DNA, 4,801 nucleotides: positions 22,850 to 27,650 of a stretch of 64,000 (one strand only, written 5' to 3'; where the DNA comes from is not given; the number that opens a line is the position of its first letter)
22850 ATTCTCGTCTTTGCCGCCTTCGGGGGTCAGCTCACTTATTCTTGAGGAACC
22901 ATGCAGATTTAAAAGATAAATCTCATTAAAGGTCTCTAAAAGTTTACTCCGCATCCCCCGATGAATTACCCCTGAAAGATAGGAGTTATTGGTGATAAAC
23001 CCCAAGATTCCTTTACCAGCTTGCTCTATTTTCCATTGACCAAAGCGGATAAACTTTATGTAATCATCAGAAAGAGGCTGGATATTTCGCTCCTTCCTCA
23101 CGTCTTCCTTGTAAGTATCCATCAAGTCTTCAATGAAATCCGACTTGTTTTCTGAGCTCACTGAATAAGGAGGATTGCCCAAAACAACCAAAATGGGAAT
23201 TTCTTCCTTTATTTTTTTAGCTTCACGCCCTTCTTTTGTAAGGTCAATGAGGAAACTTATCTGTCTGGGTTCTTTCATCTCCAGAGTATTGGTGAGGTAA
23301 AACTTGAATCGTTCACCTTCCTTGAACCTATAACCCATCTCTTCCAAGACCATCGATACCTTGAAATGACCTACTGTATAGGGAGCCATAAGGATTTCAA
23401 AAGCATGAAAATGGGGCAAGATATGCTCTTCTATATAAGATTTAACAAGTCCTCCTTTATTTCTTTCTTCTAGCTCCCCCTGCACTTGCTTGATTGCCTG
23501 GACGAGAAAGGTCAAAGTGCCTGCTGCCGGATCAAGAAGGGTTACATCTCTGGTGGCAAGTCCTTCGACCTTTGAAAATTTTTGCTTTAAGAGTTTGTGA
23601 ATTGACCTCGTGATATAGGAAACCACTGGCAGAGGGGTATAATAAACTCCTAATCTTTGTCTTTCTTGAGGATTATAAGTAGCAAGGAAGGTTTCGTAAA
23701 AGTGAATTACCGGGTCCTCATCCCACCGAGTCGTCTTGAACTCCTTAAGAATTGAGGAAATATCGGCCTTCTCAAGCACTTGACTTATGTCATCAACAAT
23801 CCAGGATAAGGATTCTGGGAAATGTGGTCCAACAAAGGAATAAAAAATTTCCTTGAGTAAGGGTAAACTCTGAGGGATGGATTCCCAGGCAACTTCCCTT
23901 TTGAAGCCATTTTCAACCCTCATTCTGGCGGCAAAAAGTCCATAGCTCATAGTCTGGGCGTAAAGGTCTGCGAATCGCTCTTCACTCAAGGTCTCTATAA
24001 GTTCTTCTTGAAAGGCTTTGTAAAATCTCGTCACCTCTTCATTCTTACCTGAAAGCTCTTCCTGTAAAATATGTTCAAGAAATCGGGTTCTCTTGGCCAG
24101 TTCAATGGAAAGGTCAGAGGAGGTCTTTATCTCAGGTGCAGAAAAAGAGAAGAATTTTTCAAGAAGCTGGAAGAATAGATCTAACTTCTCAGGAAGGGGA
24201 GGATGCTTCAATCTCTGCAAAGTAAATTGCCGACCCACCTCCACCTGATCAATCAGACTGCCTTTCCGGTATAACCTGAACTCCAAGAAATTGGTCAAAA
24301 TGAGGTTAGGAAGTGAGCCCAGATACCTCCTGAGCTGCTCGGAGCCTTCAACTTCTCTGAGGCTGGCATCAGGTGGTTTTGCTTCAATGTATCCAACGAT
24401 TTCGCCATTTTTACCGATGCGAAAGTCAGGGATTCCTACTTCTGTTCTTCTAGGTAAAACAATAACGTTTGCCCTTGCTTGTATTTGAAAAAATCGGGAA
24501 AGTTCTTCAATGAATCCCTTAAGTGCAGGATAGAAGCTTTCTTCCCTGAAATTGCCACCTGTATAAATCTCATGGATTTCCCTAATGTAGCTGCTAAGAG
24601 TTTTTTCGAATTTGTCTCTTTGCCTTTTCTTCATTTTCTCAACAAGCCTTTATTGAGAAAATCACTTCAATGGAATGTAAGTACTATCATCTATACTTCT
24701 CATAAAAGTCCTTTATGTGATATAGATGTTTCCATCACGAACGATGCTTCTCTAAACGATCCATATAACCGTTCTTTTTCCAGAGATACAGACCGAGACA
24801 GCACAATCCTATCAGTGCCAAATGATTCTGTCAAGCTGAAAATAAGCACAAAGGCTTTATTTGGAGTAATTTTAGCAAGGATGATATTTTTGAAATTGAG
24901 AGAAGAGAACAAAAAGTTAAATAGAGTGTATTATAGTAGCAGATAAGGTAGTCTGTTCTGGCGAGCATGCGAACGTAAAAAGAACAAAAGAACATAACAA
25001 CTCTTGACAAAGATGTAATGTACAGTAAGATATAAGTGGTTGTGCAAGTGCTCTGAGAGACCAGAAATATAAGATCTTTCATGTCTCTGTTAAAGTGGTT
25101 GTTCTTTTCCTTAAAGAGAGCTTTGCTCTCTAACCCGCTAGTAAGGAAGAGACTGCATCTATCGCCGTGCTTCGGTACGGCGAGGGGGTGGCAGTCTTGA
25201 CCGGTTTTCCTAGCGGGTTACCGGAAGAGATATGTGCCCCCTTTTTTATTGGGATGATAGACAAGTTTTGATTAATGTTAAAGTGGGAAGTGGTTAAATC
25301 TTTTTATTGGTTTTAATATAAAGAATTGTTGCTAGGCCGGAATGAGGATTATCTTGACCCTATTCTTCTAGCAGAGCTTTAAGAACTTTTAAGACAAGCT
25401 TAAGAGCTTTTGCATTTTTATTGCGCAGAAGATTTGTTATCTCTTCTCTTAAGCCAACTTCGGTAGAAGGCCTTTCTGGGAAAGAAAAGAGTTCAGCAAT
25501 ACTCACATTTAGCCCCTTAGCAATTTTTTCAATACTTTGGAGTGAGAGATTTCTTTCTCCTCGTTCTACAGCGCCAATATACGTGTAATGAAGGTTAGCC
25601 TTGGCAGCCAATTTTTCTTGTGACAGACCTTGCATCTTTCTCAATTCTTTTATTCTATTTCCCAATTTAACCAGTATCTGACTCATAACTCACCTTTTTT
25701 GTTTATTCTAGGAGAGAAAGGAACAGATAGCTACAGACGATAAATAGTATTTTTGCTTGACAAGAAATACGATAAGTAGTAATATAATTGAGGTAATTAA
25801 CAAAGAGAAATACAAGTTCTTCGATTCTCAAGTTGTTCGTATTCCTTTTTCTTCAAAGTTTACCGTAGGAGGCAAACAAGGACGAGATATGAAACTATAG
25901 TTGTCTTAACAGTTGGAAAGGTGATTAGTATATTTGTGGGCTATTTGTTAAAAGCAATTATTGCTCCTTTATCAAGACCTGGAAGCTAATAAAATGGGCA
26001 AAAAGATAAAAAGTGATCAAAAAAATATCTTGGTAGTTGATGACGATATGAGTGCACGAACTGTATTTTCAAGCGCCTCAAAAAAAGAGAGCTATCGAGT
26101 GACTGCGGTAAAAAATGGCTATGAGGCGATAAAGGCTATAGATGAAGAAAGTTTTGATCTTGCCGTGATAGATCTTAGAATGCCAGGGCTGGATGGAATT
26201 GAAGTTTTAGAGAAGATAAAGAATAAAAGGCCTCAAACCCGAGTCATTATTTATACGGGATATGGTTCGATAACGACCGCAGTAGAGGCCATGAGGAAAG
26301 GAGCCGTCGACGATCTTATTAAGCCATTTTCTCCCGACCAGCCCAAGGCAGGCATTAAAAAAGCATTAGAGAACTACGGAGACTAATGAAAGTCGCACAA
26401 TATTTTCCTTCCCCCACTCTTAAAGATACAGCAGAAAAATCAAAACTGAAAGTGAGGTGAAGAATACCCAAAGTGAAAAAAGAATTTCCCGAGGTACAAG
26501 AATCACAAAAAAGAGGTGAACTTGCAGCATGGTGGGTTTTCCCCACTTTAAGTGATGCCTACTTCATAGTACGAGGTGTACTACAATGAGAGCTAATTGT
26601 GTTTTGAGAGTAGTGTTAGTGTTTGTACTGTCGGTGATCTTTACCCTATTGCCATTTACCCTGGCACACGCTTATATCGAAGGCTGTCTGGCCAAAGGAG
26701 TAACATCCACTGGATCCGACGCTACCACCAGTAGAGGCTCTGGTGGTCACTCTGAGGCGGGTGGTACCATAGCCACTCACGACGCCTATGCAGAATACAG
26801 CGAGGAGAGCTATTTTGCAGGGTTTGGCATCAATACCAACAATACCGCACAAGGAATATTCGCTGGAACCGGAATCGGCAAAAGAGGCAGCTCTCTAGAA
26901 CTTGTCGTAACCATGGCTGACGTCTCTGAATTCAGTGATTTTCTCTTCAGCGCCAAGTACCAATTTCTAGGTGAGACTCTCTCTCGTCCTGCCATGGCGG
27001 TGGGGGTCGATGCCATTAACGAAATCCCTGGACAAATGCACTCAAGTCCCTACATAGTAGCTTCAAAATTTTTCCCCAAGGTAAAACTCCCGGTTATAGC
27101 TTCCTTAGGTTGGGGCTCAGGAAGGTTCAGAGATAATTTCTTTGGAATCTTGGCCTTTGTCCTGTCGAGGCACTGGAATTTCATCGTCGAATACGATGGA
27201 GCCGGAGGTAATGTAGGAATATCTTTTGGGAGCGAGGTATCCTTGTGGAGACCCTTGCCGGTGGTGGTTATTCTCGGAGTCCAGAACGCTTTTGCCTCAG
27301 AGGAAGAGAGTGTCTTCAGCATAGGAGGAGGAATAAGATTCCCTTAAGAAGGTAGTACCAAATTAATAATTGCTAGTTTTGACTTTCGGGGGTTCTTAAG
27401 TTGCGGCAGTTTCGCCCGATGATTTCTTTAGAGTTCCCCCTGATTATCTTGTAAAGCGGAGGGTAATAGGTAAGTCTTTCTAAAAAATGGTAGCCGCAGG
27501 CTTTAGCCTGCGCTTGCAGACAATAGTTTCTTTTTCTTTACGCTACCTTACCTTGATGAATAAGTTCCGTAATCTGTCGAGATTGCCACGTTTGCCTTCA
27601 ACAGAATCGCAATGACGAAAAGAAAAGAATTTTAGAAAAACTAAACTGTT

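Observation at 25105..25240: Highly structured ~100-nt element with a UUCG-capped 8-bp helix nested in two further helices, between the XRE regulator and the Type IIL RM gene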

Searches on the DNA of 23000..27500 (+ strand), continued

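Call 87: search_rna_families(source=window, start=25030, end=25260, threshold=evalue, max_evalue=10, show_alignments=2)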
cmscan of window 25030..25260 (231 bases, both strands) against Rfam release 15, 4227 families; matches with E-value up to 10: 1.
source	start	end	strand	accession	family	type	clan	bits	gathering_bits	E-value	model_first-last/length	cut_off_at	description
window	25052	25130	+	RF01483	rli56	Cis-reg;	-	17.1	47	2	1-100/100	no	Listeria sRNA rli56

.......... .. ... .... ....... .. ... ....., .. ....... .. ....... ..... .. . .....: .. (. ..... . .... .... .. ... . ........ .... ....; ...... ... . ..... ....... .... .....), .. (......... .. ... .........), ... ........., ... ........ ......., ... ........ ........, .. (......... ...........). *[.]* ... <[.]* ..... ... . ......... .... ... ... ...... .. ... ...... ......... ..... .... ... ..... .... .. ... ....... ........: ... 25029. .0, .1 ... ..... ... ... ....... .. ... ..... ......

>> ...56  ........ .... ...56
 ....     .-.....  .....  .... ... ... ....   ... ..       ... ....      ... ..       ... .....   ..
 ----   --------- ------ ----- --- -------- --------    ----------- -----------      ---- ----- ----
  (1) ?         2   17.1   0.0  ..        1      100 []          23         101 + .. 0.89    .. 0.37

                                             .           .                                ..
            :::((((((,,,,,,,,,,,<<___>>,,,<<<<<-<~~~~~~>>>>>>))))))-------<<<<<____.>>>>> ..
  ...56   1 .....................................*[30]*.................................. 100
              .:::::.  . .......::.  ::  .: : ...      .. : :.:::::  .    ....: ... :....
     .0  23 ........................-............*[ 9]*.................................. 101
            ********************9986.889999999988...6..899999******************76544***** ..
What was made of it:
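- On Any Rfam 15 family (4227 models): The only hit at E <= 10 is rli56, at 17 bits against a gathering score of 47, E = 2 (call 87).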
